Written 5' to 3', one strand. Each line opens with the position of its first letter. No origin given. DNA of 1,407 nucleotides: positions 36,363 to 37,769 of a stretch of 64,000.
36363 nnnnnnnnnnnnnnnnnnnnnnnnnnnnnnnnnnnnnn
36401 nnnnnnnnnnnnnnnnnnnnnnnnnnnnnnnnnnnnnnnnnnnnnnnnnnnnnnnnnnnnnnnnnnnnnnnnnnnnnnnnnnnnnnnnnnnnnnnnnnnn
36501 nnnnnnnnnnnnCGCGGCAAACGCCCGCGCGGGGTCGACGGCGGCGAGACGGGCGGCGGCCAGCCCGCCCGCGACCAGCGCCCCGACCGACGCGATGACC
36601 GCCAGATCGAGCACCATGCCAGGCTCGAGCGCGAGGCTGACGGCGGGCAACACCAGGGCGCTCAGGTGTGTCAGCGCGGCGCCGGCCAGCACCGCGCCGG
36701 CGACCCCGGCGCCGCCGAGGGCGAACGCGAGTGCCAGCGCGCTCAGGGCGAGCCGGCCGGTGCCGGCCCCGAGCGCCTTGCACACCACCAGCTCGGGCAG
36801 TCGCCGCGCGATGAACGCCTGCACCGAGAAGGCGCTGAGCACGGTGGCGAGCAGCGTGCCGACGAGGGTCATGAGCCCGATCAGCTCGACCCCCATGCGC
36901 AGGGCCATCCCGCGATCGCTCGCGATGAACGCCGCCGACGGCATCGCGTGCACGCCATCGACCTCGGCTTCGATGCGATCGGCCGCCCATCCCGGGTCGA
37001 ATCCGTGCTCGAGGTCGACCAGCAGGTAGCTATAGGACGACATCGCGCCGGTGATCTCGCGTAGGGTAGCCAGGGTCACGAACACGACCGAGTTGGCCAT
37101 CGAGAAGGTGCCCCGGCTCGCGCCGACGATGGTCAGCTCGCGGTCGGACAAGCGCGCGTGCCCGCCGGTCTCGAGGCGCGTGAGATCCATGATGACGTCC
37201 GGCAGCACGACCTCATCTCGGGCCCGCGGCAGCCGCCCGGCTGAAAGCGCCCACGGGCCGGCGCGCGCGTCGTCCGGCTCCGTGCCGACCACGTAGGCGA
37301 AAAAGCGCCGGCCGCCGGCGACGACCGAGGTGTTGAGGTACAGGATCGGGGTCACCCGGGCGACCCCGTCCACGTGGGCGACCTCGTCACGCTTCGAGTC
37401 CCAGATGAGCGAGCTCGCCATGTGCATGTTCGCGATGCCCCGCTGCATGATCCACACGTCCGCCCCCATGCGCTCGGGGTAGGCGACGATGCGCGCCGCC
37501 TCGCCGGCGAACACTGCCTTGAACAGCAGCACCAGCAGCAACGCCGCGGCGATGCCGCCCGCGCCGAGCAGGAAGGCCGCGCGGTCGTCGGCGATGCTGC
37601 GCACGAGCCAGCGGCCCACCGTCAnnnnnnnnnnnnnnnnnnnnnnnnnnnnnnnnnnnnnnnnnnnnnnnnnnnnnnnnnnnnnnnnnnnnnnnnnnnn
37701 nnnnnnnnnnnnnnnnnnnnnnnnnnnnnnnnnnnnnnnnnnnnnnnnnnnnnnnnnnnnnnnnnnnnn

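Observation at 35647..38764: LolCDE-like ABC exporter whose ATPase carries a C-terminal YHS/TRASH metal-binding domain, embedded in the copper-ATPase locus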

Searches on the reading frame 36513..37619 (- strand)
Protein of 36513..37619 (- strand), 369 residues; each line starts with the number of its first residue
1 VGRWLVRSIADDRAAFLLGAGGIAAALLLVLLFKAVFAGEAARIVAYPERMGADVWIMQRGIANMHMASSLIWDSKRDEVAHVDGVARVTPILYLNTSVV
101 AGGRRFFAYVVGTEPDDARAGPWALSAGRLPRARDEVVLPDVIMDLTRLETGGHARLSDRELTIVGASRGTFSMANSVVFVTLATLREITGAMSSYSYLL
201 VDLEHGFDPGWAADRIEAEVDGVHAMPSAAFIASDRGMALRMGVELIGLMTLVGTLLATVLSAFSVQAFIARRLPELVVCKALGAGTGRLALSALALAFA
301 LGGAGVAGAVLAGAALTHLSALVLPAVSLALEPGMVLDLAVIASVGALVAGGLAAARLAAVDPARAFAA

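Call 4: search_protein_families(library=pfam, proteins=[window:36513-37619:-], max_evalue=0.01)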
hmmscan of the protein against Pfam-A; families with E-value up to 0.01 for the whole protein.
window:36513-37619:- (369 aa): 3 families
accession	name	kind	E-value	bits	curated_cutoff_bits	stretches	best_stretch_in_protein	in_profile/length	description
PF12704.14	MacB_PCD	-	3.6e-09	37.6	27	1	21-218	6-206/207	MacB-like periplasmic core domain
PF02687.27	FtsX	-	0.00019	21.9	25.5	1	250-356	3-112/120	FtsX-like permease C-terminal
PF03645.18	Tctex-1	-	0.0073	17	22.8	0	53-83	51-81/95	Tctex-1 family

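Call 5: search_protein_families(library=ncbifam, proteins=[window:36513-37619:-], max_evalue=0.01)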
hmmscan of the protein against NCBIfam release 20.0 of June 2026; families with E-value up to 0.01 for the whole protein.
window:36513-37619:- (369 aa): 0 families

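Call 27: search_solved_structures(query=window:36513-37619:-, max_evalue=1)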
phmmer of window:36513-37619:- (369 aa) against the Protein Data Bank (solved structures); distinct sequences matched with E-value up to 1: 0.

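Call 31: find_homologous_proteins(query=window:36513-37619:-, max_evalue=0.00001)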
Query window:36513-37619:- (369 aa): 72 proteins with E <= 0.00001 among 8000 candidates.
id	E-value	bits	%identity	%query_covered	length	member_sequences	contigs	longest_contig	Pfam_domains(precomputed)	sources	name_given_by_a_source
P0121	7.8e-223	757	100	100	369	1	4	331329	PF12704.15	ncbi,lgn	-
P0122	1.2e-170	585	81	100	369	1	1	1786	PF12704.15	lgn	-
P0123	2.4e-169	581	79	100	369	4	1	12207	PF12704.15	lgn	-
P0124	2.1e-168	578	79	100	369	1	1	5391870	PF12704.15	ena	-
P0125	1.7e-151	522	72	100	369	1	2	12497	PF12704.15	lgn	-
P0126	2.3e-108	381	54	99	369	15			PF02687.28,PF12704.15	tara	tara:strand:- start:706 stop:1815 length:1110 start_codon:yes stop_codon:yes gene_type:complete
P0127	3.0e-106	374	55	99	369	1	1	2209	PF02687.28,PF12704.15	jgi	jgi:putative ABC transport system permease protein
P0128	2.6e-94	334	46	99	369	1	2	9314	PF02687.28,PF12704.15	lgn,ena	-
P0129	3.7e-91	324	44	99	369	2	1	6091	PF02687.28,PF12704.15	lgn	-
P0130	3.1e-89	318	48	100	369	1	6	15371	PF02687.28,PF12704.15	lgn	-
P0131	1.7e-86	309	43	99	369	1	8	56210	PF02687.28,PF12704.15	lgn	-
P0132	5.5e-83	297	46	90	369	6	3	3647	PF02687.28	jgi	jgi:ABC-type lipoprotein release transport system permease subunit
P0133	3.0e-82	295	46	100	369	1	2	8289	PF02687.28,PF12704.15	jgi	jgi:putative ABC transport system permease protein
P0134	3.3e-82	295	48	94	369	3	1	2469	PF02687.28,PF12704.15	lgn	-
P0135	7.1e-82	293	45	99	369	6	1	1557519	PF02687.28,PF12704.15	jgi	jgi:putative ABC transport system permease protein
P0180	1.1e-42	165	35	99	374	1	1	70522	PF02687.28,PF12704.15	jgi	jgi:putative ABC transport system permease protein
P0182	2.3e-41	160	31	99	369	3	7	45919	PF02687.28,PF12704.15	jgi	jgi:putative ABC transport system permease protein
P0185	8.0e-34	136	32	98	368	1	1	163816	PF02687.28,PF12704.15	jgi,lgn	jgi:putative ABC transport system permease protein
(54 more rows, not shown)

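Call 33: find_encoding_contigs(protein=P0185, flank=8000, max_places=1)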
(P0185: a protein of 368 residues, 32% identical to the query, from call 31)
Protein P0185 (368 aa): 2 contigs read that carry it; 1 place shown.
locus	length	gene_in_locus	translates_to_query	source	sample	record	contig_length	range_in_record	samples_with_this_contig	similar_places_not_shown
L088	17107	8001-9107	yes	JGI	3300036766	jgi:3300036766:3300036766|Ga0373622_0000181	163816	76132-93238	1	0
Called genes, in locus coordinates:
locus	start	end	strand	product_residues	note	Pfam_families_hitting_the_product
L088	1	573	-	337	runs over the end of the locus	PF00033:Cytochrome_B, PF13631:Cytochrom_B_N_2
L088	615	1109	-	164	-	-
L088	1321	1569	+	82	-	-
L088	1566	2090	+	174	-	-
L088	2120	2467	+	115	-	-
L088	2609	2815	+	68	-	-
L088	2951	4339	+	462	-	PF03109:ABC1, PF01636:APH (weak), PF27536:UbiB_helical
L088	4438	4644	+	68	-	PF11127:YgaP-like_TM (weak)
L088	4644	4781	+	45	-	-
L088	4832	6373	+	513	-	PF07731:Cu-oxidase_2, PF07732:Cu-oxidase_3, PF13473:Cupredoxin_1 (faint), PF00394:Cu-oxidase, PF07731:Cu-oxidase_2, PF07732:Cu-oxidase_3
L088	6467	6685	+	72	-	-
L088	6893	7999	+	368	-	PF12704:MacB_PCD, PF02687:FtsX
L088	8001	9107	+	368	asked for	PF12704:MacB_PCD, PF02687:FtsX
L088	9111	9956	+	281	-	PF00005:ABC_tran, PF02463:SMC_N (faint), PF13304:AAA_21 (faint), PF04945:YHS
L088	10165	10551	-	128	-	-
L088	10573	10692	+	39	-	-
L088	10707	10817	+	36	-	-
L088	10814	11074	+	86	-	PF09851:SHOCT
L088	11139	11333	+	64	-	PF09851:SHOCT (weak)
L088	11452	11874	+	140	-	-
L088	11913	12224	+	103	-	-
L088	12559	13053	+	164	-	-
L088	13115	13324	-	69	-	PF00403:HMA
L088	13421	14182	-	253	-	PF03734:YkuD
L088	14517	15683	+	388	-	PF01551:Peptidase_M23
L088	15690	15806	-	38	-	-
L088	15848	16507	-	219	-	PF01209:Ubie_methyltran, PF00891:Methyltransf_2, PF13489:Methyltransf_23, PF05175:MTS, PF13847:Methyltransf_31, PF08241:Methyltransf_11, PF08242:Methyltransf_12, PF13649:Methyltransf_25, +2 more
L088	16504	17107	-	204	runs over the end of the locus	PF11716:MDMPI_N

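Call 34: find_encoding_contigs(protein=P0180, flank=8000, max_places=1)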
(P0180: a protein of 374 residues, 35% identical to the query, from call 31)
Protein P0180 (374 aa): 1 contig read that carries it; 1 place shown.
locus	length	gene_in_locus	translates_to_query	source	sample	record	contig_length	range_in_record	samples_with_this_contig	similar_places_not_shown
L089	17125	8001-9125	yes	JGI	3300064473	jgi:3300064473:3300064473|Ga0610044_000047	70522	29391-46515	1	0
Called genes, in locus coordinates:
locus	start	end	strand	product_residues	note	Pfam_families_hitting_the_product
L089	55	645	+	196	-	PF00578:AhpC-TSA, PF08534:Redoxin, PF00085:Thioredoxin, PF13098:Thioredoxin_2, PF13905:Thioredoxin_8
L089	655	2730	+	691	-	PF01578:Cytochrom_C_asm, PF16327:CcmF_C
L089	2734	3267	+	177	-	PF03918:CcmH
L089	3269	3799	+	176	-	PF17032:Zn_ribbon_15 (faint), PF13248:Zn_ribbon_3 (faint), PF12773:DZR, PF13240:Zn_Ribbon_1 (faint)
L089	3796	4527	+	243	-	PF02683:DsbD_TM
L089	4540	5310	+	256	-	PF09858:DUF2085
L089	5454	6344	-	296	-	PF13462:Thioredoxin_4, PF01323:DSBA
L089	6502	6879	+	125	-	-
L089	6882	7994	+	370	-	PF12704:MacB_PCD, PF02687:FtsX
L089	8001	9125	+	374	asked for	PF12704:MacB_PCD, PF02687:FtsX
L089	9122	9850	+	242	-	PF00005:ABC_tran, PF13555:AAA_29 (weak), PF13304:AAA_21 (faint)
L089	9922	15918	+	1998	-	PF00668:Condensation, PF00501:AMP-binding, PF13193:AMP-binding_C, PF00550:PP-binding, PF00668:Condensation, PF00550:PP-binding, PF00975:Thioesterase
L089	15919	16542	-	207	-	PF01135:PCMT, PF01209:Ubie_methyltran, PF02353:CMAS (weak), PF13489:Methyltransf_23, PF13847:Methyltransf_31, PF08241:Methyltransf_11, PF08242:Methyltransf_12, PF13649:Methyltransf_25, +3 more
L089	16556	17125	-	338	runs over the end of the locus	-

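Call 35: find_encoding_contigs(protein=P0182, flank=8000, max_places=2)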
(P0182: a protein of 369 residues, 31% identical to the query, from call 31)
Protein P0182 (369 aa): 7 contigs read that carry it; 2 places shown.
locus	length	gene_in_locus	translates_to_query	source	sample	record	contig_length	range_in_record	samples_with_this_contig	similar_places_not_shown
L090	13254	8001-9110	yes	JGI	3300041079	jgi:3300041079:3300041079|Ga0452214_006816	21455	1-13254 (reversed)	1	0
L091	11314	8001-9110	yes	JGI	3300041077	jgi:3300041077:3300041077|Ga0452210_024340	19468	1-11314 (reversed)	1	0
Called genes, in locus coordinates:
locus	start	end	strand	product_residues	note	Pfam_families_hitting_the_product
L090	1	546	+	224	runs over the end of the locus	PF13098:Thioredoxin_2 (faint), PF00578:AhpC-TSA, PF08534:Redoxin, PF00085:Thioredoxin (weak), PF13905:Thioredoxin_8 (weak)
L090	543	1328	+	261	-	PF02683:DsbD_TM (weak)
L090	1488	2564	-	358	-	PF08239:SH3_3 (faint), PF03734:YkuD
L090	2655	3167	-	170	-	-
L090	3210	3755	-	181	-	-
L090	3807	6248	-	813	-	PF00403:HMA, PF00122:E1-E2_ATPase, PF00702:Hydrolase, PF12710:HAD (weak)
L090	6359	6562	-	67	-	PF02583:Trns_repr_metal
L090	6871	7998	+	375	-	PF12704:MacB_PCD, PF02687:FtsX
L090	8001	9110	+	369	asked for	PF12704:MacB_PCD, PF02687:FtsX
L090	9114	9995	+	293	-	PF00005:ABC_tran, PF02463:SMC_N (faint), PF13304:AAA_21 (faint), PF04945:YHS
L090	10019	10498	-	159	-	PF25471:TM_PetC (weak), PF00355:Rieske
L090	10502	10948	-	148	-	-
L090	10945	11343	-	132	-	PF07610:DUF1573, PF22544:HYDIN_VesB_CFA65-like_Ig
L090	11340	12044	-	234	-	PF01209:Ubie_methyltran, PF13489:Methyltransf_23, PF13649:Methyltransf_25, PF13847:Methyltransf_31, PF08241:Methyltransf_11, PF08242:Methyltransf_12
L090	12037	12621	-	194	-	PF00578:AhpC-TSA, PF08534:Redoxin, PF00085:Thioredoxin, PF13098:Thioredoxin_2, PF13905:Thioredoxin_8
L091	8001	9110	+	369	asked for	PF12704:MacB_PCD, PF02687:FtsX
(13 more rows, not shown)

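Call 36: find_encoding_contigs(protein=P0121, flank=10000, max_places=3)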
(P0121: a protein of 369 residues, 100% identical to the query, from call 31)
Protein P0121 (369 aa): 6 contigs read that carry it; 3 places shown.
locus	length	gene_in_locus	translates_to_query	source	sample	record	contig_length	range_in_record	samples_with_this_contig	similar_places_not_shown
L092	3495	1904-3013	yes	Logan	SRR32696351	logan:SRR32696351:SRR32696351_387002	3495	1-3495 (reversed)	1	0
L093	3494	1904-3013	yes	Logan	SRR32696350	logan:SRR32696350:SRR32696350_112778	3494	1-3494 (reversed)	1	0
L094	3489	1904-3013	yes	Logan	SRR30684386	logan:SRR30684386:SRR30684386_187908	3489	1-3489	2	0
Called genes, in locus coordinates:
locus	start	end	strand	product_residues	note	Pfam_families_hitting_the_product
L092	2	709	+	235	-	?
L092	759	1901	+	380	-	PF12704:MacB_PCD, PF02687:FtsX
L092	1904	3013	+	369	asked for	PF12704:MacB_PCD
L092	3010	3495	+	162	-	?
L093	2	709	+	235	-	?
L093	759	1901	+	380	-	PF12704:MacB_PCD, PF02687:FtsX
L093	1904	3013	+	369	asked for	PF12704:MacB_PCD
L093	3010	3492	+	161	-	?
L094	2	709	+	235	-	?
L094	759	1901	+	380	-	PF12704:MacB_PCD, PF02687:FtsX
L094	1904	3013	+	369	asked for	PF12704:MacB_PCD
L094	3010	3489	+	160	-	?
